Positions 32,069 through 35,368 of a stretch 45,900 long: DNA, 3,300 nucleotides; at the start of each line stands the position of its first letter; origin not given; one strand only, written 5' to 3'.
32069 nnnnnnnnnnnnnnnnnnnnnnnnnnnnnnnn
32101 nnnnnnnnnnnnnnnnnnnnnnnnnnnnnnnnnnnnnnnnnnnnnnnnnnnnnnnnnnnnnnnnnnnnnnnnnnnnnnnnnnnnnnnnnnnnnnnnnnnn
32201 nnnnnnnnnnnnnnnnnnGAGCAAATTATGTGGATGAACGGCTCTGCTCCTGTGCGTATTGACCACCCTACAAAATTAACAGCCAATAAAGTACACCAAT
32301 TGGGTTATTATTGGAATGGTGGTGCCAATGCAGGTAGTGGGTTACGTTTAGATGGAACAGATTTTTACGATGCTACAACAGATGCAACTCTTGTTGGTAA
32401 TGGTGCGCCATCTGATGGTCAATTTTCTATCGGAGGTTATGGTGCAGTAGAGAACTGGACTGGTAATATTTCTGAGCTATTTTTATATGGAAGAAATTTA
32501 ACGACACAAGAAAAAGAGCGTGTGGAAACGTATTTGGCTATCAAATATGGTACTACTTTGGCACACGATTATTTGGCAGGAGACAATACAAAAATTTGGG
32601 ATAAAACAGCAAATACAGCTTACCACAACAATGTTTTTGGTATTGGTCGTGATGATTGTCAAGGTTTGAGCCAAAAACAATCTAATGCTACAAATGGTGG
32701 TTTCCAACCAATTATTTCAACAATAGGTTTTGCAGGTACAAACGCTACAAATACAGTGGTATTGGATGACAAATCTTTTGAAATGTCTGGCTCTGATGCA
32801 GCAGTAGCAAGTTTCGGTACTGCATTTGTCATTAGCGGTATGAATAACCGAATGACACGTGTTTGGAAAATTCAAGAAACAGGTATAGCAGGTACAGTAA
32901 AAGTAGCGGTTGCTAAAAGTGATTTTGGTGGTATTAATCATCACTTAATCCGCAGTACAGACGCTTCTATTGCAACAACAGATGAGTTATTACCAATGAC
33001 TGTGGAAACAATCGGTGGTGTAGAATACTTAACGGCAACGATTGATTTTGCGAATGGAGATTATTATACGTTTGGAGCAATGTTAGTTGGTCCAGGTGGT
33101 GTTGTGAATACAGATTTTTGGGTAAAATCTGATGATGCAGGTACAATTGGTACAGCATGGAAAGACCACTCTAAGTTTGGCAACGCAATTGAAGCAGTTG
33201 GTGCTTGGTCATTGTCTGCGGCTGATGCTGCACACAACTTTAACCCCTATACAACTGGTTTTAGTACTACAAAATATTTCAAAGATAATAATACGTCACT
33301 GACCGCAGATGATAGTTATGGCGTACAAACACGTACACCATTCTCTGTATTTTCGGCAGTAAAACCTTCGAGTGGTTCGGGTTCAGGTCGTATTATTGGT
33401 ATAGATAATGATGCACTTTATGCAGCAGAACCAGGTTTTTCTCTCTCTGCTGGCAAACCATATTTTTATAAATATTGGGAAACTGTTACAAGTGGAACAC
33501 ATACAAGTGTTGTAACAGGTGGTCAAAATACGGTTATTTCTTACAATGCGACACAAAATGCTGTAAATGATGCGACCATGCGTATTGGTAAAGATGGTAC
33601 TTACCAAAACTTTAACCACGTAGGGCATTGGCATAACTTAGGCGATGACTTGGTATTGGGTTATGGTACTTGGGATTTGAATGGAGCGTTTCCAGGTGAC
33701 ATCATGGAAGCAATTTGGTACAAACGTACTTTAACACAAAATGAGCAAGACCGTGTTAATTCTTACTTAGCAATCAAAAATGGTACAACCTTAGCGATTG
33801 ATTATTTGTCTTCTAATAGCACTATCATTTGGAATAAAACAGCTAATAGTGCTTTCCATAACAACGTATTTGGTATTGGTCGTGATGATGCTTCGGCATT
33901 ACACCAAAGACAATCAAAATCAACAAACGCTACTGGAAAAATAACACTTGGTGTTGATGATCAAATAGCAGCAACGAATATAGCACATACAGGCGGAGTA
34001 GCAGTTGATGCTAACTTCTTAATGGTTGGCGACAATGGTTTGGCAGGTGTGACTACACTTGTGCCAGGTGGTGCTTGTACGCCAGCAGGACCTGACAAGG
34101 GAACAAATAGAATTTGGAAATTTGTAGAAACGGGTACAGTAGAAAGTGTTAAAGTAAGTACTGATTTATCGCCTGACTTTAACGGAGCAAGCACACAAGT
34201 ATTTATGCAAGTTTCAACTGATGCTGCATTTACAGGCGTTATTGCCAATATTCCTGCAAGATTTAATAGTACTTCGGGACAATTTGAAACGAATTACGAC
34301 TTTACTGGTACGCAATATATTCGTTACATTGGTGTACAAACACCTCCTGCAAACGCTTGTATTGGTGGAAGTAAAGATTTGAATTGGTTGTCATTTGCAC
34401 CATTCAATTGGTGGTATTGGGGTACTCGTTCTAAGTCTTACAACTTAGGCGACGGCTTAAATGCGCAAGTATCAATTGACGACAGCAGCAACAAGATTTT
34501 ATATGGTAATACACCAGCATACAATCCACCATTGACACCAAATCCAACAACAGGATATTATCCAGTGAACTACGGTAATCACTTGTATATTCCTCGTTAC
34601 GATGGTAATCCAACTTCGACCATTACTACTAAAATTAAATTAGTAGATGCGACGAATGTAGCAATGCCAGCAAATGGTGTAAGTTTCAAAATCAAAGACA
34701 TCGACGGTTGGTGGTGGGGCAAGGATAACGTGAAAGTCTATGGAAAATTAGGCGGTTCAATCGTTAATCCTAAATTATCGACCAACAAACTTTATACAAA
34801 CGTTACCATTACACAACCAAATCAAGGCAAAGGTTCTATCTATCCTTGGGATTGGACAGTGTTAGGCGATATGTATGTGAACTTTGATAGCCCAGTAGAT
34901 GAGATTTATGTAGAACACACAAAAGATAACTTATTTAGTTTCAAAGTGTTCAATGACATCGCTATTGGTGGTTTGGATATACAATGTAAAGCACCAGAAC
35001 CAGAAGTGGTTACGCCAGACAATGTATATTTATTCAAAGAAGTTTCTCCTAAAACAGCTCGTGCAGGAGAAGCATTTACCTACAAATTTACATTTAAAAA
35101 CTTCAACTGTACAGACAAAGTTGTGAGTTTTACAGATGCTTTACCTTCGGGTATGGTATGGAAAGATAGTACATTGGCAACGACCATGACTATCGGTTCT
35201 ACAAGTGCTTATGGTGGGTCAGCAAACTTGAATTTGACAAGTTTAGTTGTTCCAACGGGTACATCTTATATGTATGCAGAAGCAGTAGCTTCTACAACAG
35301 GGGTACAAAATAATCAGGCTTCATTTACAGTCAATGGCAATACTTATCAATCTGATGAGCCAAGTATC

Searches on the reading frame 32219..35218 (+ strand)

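Call 27: search_protein_families(library=pfam, proteins=[window:32219-35218:+], max_evalue=0.01)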
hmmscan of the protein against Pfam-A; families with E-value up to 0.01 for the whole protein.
window:32219-35218:+ (1000 aa): 1 family
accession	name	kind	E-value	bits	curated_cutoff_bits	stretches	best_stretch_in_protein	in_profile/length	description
PF25564.1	DUF7933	-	0.00059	20.2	26.5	1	940-995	5-63/123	Domain of unknown function (DUF7933)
